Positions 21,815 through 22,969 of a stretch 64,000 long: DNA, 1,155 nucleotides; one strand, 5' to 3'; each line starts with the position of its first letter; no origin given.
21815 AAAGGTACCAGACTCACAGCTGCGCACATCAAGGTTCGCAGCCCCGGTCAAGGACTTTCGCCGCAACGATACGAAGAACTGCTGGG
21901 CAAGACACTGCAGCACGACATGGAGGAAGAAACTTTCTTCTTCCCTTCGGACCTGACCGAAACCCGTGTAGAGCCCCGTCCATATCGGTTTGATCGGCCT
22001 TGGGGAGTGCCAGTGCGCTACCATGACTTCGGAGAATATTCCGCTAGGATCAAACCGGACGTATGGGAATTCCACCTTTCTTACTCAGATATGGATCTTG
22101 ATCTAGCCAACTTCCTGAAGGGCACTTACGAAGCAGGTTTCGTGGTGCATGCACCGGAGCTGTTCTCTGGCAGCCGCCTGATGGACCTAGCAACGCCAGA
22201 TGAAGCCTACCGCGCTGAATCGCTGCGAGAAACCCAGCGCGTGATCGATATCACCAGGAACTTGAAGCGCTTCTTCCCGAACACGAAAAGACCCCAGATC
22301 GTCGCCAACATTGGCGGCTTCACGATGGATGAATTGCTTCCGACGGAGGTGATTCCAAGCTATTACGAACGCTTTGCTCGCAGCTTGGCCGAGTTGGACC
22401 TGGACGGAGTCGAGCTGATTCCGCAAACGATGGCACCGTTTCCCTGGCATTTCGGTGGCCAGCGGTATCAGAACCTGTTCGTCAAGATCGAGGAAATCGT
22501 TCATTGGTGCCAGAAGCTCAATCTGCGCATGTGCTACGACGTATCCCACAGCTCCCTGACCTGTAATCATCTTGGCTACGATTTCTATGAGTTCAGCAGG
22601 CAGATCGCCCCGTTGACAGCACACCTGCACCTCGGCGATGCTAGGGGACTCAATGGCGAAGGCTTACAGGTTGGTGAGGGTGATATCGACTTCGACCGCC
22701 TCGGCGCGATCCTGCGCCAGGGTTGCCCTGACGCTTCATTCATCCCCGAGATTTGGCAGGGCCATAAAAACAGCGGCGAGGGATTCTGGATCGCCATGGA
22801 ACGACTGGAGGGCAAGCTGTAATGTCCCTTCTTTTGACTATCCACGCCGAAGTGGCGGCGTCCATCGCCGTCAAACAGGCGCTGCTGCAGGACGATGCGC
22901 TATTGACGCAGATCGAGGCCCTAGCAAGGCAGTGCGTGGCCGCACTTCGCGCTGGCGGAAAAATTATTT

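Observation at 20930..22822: A single 630-aa ORF fuses a NeuB/SAF synthase to a sugar-phosphate isomerase/epimerase-type TIM barrel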

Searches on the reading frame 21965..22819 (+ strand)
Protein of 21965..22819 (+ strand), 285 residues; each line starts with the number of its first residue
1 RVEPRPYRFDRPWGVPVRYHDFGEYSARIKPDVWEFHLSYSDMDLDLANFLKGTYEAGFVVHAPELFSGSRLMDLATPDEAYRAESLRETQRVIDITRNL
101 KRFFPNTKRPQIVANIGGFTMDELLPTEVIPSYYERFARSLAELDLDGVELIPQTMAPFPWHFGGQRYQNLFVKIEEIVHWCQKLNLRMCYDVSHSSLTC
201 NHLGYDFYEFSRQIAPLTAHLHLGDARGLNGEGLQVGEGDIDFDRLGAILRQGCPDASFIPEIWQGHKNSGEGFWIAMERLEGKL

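Call 17: search_solved_structures(query=window:21965-22819:+, max_evalue=1, show_alignments=2)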
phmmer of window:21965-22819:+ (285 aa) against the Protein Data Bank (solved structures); distinct sequences matched with E-value up to 1: 2.
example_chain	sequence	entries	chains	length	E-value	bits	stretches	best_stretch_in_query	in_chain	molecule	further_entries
3wqo_A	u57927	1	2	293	0.0012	21.3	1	177-246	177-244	Uncharacterized protein MJ1311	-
8jjr_a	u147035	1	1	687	0.97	11.8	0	178-205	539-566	PsaA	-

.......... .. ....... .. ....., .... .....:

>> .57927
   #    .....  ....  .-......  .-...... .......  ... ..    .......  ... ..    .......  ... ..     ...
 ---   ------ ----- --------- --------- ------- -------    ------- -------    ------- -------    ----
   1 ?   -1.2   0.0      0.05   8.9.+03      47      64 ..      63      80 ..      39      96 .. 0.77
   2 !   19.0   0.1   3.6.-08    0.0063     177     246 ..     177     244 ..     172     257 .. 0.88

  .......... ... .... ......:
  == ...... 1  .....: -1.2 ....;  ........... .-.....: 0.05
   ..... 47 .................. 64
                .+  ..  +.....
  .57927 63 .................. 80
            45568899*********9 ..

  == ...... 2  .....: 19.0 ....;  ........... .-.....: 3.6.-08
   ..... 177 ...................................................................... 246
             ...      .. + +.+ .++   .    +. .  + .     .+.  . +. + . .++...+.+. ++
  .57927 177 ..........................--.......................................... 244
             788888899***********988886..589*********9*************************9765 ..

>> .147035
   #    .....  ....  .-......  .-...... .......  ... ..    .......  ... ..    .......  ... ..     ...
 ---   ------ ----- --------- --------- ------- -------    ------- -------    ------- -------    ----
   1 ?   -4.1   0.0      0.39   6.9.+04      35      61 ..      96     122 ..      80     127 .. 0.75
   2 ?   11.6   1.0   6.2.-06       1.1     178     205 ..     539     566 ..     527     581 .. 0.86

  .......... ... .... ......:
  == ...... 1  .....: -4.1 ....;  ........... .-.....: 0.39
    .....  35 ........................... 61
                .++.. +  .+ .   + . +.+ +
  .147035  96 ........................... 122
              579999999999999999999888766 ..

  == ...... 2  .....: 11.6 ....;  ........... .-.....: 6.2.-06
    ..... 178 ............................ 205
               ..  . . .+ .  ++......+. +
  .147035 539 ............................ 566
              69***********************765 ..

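Call 22: search_protein_representatives(protein=window:21965-22819:+)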
Query: 285 residues. Proteins with E-value up to 0.001 (for the whole library): 852; up to 1e-10: 580; up to 1e-30: 210. The best 150 are listed.
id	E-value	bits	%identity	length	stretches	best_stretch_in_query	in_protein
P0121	3.1e-115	400.9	62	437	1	1-282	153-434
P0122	2.4e-104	365.2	64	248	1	38-284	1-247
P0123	1.1e-95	336.7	66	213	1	73-283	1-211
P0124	4.9e-90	318.2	47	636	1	5-285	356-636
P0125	5.6e-90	318.0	49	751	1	6-282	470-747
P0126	4.1e-89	315.1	49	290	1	6-282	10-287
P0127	1.6e-86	306.6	47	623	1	5-281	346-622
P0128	1.3e-81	290.5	70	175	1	112-282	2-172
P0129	4.8e-79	282.1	46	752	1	3-283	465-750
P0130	1.3e-78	280.7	45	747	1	4-284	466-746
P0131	1.4e-78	280.6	71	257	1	3-179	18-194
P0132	2.1e-72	260.3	43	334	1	6-282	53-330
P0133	8.2e-70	251.8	45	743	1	8-283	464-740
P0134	1.1e-69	251.4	45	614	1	4-282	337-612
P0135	1.4e-68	247.7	44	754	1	6-283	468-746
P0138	1.9e-67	244.0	42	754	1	9-281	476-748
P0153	2.3e-60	220.7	39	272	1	17-283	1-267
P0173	9.0e-56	205.7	38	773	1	12-281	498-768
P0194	1.1e-51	192.2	37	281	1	13-282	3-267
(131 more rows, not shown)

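Call 23: search_protein_families(library=pfam, proteins=[P0125, P0129, P0138, P0173, P0124, P0127, P0126, P0132, P0153, P0194], max_evalue=0.001)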
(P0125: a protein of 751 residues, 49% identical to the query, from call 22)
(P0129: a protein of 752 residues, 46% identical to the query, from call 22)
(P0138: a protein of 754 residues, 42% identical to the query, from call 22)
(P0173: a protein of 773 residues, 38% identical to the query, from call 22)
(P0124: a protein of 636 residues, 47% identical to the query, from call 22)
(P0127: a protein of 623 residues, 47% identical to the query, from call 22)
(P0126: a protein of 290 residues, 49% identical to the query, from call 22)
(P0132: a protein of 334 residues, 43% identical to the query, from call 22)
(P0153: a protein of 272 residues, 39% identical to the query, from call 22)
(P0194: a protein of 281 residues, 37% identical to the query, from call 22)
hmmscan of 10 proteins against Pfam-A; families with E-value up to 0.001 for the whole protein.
P0125 (751 aa): 4 families
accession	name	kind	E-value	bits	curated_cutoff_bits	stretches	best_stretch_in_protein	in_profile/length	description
PF03102.20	NeuB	-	7.1e-81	271.7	22.1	1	151-387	1-240/241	NeuB family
PF01261.30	AP_endonuc_2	-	7.2e-20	72.2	31.1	1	491-746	5-246/249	Xylose isomerase-like TIM barrel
PF00571.33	CBS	-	2e-07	31.7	24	1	11-56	11-56/57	CBS domain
PF08666.17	SAF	-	3.3e-06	28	21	1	405-461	2-62/63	SAF domain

P0129 (752 aa): 4 families
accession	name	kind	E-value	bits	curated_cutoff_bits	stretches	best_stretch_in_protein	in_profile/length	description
PF03102.20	NeuB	-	5.9e-79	265.4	22.1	1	150-385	1-239/241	NeuB family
PF01261.30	AP_endonuc_2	-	1.9e-20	74.1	31.1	1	496-750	11-248/249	Xylose isomerase-like TIM barrel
PF08666.17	SAF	-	2.3e-12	47.7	21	1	403-459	2-62/63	SAF domain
PF00571.33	CBS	-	3.6e-06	27.7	24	0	9-55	9-55/57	CBS domain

P0138 (754 aa): 3 families
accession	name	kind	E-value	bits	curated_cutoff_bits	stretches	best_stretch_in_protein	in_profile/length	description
PF03102.20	NeuB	-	3.1e-73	246.6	22.1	1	152-385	1-239/241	NeuB family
PF01261.30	AP_endonuc_2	-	1e-15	58.6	31.1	1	498-736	19-234/249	Xylose isomerase-like TIM barrel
PF08666.17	SAF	-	4e-05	24.5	21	0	404-455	3-58/63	SAF domain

P0173 (773 aa): 2 families
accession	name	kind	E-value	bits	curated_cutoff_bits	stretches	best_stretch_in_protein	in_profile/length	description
PF03102.20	NeuB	-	1.7e-65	221.3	22.1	1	166-398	1-238/241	NeuB family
PF01261.30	AP_endonuc_2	-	7.4e-10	39.4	31.1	1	542-756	39-234/249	Xylose isomerase-like TIM barrel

P0124 (636 aa): 3 families
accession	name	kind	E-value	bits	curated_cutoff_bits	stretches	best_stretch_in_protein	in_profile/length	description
PF03102.20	NeuB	-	3.8e-80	269.2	22.1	1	40-274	1-239/241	NeuB family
PF01261.30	AP_endonuc_2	-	5.8e-20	72.5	31.1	1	383-620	10-234/249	Xylose isomerase-like TIM barrel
PF08666.17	SAF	-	1.3e-07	32.5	21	1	293-347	3-61/63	SAF domain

P0127 (623 aa): 2 families
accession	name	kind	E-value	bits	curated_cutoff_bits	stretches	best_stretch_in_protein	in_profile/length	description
PF03102.20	NeuB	-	5.6e-65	219.6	22.1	1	30-263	1-238/241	NeuB family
PF01261.30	AP_endonuc_2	-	2e-15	57.6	31.1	1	372-608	9-233/249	Xylose isomerase-like TIM barrel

P0126 (290 aa): 1 family
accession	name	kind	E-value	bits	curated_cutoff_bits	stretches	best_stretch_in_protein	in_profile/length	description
PF01261.30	AP_endonuc_2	-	1e-13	52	31.1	1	64-274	44-234/249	Xylose isomerase-like TIM barrel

P0132 (334 aa): 1 family
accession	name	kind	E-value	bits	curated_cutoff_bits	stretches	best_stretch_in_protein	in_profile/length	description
PF01261.30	AP_endonuc_2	-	2.4e-20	73.7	31.1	1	106-317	43-234/249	Xylose isomerase-like TIM barrel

P0153 (272 aa): 1 family
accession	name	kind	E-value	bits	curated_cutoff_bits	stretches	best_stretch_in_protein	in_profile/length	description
PF01261.30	AP_endonuc_2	-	1.2e-17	64.9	31.1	1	20-263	21-244/249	Xylose isomerase-like TIM barrel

P0194 (281 aa): 1 family
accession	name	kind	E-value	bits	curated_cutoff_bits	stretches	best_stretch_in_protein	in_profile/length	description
PF01261.30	AP_endonuc_2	-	2.6e-19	70.4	31.1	1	36-266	34-246/249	Xylose isomerase-like TIM barrel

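Call 28: search_solved_structures(query=A1, max_evalue=10, show_alignments=5)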
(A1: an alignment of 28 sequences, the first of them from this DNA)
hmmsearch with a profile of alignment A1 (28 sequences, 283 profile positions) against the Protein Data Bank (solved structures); distinct sequences matched with E-value up to 10: 22.
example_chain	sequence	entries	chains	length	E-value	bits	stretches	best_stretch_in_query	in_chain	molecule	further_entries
3wqo_A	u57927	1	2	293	1.2e-10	44.2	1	53-253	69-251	Uncharacterized protein MJ1311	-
5zhz_A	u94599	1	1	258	3.3e-07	32.9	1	59-263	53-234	Probable endonuclease 4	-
8edd_A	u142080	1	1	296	5.2e-05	25.7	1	55-262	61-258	Probable endonuclease 4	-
8axy_A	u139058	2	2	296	5.2e-05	25.7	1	55-262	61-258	Probable endonuclease 4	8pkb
3lmz_A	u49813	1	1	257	0.00016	24.1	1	186-254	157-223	Putative sugar isomerase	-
1xp3_A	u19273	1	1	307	0.00019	23.9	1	134-261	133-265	endonuclease IV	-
3aal_A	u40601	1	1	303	0.0026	20.1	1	133-262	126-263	Probable endonuclease 4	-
3cqh_A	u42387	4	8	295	0.0072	18.7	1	214-265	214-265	L-ribulose-5-phosphate 3-epimerase ulaE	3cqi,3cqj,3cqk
2nq9_A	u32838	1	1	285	0.049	16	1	181-262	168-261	Endonuclease 4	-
1qtw_A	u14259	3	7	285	0.049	15.9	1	180-262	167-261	ENDONUCLEASE IV | Endonuclease 4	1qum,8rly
4k1g_A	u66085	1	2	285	0.049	15.9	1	180-262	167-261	Endonuclease 4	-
10nh_A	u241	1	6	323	0.094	15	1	171-262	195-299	Apurinic endonuclease (APN1)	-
3mb2_A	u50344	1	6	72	0.13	14.5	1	126-172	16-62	4-oxalocrotonate tautomerase family enzyme - alpha subunit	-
6wn6_A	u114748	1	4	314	0.34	13.2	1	201-260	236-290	3-keto-D-glucoside 4-epimerase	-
2x7v_A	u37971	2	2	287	0.41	12.9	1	68-101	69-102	PROBABLE ENDONUCLEASE 4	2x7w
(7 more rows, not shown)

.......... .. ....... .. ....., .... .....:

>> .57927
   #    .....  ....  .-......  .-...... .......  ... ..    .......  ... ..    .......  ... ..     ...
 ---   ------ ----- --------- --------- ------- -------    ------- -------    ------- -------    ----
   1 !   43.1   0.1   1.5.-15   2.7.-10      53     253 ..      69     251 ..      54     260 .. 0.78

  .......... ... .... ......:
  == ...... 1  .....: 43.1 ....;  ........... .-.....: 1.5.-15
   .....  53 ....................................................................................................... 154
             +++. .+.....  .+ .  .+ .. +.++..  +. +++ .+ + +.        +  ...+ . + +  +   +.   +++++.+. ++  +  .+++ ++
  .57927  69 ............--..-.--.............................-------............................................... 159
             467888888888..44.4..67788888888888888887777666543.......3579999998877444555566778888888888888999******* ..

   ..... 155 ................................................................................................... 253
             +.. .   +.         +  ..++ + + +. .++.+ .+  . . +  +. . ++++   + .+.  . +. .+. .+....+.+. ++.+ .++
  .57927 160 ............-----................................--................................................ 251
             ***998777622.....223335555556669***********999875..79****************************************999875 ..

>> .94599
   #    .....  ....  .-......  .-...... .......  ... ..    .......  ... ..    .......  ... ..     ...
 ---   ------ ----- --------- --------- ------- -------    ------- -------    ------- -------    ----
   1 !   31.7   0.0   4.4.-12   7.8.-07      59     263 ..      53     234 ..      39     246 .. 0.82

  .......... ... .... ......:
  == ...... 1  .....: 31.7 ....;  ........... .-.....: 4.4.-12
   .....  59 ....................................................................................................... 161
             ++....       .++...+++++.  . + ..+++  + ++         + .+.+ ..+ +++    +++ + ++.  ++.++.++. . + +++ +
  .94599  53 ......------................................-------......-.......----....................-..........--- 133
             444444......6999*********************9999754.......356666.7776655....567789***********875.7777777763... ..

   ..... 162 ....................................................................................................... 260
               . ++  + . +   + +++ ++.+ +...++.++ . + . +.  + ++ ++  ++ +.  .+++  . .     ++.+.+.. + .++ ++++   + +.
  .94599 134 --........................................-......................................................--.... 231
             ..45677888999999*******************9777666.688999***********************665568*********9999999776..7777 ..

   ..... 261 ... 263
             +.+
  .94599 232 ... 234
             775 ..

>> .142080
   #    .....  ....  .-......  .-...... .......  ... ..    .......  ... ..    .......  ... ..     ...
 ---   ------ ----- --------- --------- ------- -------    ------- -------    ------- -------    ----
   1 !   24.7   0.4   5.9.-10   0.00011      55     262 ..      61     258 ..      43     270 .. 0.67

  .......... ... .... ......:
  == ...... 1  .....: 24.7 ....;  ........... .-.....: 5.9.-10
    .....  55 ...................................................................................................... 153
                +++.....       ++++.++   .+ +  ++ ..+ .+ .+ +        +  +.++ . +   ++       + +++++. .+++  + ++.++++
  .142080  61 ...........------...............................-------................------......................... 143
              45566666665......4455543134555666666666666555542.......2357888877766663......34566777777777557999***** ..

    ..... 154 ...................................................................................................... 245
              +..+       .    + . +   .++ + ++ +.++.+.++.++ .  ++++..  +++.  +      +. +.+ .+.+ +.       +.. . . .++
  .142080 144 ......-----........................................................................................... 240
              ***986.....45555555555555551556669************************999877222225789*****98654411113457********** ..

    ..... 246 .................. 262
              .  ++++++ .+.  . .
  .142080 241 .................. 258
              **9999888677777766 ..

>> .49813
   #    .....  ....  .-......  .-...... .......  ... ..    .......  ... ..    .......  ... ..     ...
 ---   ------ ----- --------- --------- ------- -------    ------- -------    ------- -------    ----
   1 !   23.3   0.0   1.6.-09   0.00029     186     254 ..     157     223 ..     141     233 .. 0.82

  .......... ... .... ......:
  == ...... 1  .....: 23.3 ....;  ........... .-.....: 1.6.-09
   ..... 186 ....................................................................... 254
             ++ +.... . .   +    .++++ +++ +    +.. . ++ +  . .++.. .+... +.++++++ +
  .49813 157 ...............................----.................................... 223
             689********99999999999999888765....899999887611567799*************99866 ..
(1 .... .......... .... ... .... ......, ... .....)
